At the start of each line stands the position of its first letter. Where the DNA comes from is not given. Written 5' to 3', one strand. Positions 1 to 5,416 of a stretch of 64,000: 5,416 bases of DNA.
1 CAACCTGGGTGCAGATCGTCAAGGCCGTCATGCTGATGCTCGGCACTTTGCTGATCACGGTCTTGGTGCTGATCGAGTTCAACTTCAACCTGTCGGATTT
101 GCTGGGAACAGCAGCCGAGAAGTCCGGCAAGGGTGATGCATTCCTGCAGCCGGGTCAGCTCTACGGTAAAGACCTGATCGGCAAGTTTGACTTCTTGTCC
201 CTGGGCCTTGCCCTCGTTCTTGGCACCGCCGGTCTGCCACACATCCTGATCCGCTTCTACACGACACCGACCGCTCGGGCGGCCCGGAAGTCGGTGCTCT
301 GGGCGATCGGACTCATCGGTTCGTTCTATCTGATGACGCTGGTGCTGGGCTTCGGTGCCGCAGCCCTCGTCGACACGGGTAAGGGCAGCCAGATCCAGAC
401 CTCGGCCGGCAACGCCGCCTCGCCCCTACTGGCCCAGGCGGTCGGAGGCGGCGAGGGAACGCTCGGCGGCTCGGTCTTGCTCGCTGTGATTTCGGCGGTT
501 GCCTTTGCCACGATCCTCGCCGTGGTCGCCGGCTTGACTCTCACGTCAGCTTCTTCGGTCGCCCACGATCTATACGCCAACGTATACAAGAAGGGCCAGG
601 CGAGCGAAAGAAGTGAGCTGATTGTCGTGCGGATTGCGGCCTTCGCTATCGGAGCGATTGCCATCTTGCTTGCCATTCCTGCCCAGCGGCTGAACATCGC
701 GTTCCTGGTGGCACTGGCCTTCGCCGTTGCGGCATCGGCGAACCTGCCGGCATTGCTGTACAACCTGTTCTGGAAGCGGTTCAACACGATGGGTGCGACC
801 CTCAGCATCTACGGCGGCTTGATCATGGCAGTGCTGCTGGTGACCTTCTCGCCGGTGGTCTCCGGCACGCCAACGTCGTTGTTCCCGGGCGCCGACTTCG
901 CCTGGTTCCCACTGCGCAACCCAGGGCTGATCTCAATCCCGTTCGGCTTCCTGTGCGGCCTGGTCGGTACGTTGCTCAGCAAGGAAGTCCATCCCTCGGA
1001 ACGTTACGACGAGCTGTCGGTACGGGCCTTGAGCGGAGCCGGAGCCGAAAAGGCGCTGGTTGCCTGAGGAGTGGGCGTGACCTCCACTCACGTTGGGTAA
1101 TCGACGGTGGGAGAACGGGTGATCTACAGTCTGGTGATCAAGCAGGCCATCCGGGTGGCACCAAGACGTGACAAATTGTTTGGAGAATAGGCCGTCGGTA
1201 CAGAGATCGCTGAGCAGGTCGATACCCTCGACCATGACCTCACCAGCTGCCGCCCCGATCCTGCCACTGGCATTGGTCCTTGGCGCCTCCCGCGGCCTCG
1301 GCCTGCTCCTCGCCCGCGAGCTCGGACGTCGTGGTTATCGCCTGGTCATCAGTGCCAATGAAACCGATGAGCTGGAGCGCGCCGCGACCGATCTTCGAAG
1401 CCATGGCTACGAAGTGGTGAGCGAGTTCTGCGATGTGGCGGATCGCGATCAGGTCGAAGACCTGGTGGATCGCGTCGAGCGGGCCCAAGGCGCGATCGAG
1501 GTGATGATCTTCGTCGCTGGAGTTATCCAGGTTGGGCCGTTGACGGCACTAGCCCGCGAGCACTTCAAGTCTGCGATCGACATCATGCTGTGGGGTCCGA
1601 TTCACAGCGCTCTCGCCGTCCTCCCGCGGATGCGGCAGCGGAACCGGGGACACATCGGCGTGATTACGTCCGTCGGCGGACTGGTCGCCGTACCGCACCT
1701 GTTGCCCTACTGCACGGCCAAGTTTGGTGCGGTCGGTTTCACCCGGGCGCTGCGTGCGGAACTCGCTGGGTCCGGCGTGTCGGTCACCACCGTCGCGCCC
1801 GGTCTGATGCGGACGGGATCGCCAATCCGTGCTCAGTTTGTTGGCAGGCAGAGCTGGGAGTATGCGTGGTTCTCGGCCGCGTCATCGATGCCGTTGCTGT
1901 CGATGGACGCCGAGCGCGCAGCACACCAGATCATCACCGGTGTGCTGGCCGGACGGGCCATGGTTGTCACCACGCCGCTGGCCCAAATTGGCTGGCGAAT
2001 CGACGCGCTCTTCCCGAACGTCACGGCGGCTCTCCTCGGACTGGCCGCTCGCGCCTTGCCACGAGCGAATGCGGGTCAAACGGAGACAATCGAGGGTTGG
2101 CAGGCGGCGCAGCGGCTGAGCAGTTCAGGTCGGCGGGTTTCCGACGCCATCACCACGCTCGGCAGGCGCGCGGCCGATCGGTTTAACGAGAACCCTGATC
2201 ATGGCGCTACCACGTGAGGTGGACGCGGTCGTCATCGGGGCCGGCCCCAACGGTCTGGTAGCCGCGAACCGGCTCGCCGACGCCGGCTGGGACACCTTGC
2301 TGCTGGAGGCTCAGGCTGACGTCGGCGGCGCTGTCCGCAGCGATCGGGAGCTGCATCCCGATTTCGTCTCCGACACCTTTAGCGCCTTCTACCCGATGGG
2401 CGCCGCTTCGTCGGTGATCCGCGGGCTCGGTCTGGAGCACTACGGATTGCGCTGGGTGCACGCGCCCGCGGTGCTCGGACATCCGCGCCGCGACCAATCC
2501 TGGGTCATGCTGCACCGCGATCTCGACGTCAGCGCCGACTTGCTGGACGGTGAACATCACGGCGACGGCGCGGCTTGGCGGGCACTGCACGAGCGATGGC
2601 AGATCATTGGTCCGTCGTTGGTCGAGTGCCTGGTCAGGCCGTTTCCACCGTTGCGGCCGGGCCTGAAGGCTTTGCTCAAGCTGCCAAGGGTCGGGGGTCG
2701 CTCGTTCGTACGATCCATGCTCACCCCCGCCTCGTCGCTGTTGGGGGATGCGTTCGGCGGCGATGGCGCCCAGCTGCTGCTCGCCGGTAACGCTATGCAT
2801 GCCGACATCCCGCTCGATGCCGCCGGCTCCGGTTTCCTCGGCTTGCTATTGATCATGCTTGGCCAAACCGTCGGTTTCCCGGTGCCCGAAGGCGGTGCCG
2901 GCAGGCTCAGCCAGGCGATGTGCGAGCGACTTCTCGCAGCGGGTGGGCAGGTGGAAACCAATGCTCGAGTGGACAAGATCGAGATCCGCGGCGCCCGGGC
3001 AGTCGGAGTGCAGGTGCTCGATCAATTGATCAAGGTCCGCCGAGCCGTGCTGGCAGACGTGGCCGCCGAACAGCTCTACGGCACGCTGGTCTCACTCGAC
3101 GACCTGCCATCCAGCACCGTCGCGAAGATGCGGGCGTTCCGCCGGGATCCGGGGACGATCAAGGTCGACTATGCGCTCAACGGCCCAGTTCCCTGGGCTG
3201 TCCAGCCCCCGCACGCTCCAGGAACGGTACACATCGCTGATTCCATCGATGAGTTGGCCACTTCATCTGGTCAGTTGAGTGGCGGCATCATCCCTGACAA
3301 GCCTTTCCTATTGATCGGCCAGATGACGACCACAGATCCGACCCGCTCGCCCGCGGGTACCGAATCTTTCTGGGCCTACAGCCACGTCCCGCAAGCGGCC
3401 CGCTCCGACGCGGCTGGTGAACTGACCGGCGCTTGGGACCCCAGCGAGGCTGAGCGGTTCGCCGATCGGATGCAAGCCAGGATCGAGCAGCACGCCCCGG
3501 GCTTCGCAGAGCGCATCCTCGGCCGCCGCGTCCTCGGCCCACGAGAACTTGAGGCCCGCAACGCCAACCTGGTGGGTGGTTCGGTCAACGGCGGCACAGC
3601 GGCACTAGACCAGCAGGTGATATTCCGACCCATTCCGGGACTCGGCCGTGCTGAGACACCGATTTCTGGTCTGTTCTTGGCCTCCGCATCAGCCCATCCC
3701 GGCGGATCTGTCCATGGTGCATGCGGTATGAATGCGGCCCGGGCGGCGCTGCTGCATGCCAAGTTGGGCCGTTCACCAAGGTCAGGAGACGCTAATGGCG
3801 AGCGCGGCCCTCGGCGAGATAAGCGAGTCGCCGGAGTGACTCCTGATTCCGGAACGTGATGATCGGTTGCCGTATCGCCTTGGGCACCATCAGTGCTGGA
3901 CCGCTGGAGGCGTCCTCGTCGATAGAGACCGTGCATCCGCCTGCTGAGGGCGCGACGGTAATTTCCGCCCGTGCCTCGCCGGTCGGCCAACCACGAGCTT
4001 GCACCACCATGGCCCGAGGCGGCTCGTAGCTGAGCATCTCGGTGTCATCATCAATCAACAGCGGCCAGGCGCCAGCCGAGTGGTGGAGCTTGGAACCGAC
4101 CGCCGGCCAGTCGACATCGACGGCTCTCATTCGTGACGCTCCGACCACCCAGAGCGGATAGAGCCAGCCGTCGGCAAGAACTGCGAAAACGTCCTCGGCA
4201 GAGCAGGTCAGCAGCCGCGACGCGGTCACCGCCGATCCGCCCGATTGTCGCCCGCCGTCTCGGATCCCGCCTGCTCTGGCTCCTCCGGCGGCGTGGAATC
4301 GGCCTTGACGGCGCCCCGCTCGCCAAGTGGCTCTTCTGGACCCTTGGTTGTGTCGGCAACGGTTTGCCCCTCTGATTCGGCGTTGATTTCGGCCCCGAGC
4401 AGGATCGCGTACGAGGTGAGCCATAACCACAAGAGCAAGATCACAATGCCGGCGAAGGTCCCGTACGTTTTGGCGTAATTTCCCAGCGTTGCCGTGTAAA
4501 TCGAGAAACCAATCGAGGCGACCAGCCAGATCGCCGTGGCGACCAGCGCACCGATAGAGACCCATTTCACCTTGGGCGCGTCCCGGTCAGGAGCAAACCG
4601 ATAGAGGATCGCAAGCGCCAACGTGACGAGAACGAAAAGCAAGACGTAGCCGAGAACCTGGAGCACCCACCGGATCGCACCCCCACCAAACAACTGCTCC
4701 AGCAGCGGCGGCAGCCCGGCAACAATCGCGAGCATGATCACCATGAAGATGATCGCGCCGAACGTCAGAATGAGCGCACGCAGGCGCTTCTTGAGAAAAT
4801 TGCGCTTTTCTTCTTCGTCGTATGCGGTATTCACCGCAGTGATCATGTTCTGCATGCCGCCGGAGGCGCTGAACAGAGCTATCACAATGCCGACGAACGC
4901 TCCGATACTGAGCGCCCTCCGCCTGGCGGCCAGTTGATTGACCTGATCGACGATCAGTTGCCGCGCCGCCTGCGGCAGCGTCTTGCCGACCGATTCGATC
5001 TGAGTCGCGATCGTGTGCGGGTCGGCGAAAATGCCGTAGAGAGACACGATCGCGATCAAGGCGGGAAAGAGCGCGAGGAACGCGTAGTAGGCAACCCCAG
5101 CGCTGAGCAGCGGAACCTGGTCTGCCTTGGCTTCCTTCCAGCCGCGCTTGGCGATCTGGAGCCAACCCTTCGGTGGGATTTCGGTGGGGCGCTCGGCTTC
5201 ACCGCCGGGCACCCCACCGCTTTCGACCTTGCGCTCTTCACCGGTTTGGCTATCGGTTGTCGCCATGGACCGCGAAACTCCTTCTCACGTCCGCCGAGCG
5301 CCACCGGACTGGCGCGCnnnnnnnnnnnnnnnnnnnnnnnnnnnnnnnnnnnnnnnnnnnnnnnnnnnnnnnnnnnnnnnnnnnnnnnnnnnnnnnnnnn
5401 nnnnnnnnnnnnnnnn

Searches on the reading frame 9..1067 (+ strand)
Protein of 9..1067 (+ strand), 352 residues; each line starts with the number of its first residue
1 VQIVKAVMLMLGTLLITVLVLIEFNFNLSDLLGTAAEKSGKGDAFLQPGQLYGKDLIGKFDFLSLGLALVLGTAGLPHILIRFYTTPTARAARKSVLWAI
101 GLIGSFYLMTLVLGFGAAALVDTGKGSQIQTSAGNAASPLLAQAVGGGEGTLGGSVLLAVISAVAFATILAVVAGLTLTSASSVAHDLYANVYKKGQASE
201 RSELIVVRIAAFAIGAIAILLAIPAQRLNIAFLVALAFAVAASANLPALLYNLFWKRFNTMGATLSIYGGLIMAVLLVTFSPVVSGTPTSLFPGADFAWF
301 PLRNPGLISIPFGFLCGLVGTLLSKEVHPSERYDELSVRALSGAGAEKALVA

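Call 6: search_protein_families(library=pfam, proteins=[window:9-1067:+], max_evalue=0.001)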
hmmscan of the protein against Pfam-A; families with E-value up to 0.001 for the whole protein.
window:9-1067:+ (352 aa): 1 family
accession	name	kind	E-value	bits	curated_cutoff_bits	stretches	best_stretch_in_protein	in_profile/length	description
PF00474.23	SSF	-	1.2e-49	169.7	22.8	1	2-268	147-404/406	Sodium:solute symporter family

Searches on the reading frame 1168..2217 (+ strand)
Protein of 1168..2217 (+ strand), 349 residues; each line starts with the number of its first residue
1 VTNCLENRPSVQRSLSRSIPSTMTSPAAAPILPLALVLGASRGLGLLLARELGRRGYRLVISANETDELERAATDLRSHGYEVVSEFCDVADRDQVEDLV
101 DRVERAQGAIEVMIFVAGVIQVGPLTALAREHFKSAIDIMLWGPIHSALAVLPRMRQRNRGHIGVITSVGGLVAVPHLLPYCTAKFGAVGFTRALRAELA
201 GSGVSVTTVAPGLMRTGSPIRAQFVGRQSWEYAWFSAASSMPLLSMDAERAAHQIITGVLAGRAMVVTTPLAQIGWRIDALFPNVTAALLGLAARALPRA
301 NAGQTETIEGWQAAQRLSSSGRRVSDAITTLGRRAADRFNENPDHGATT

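Call 6: search_protein_families(library=pfam, proteins=[window:1168-2217:+], max_evalue=0.001)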
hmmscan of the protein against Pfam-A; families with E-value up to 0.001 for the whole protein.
window:1168-2217:+ (349 aa): 3 families
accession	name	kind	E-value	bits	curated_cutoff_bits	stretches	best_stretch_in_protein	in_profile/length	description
PF00106.31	adh_short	-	7.4e-43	146.7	26.6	1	35-217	3-185/195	short chain dehydrogenase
PF13561.12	adh_short_C2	-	3.3e-30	105.9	27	1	39-218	1-180/236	Enoyl-(Acyl carrier protein) reductase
PF08659.16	KR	-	1.3e-13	51.7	22.6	1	36-214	4-178/180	KR domain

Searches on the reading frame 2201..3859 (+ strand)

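Call 6: search_protein_families(library=pfam, proteins=[window:2201-3859:+], max_evalue=0.001)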
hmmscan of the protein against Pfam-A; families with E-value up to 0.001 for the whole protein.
window:2201-3859:+ (552 aa): 7 families
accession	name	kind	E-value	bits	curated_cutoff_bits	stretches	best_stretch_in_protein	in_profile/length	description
PF01593.30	Amino_oxidase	-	1.8e-12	47.7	19.8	1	18-276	3-243/443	Flavin containing amine oxidoreductase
PF01266.30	DAO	-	1.6e-09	38.2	27.9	1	8-44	1-38/353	FAD dependent oxidoreductase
PF13450.12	NAD_binding_8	-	2.2e-09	37.9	21.9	1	11-56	1-44/68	NAD(P)-binding Rossmann-like domain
PF03486.20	HI0933_like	-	2.8e-05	24.1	50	1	8-42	2-36/244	HI0933-like protein Rossmann domain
PF01494.25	FAD_binding_3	-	3.6e-05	23.6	22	1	6-46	1-41/349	FAD binding domain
PF01946.23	Thi4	-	0.00025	20.8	26.2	1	6-45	17-57/235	Thi4 family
PF12831.13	FAD_oxidored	-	0.00036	20.4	27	1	8-45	1-38/416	FAD dependent oxidoreductase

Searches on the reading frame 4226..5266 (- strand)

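Call 6: search_protein_families(library=pfam, proteins=[window:4226-5266:-], max_evalue=0.001)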
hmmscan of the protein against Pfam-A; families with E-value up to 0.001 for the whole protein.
window:4226-5266:- (346 aa): 1 family
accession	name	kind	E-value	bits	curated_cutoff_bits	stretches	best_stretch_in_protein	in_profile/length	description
PF03631.20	Virul_fac_BrkB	-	1.2e-68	232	33.7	1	48-299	2-256/259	Virulence factor BrkB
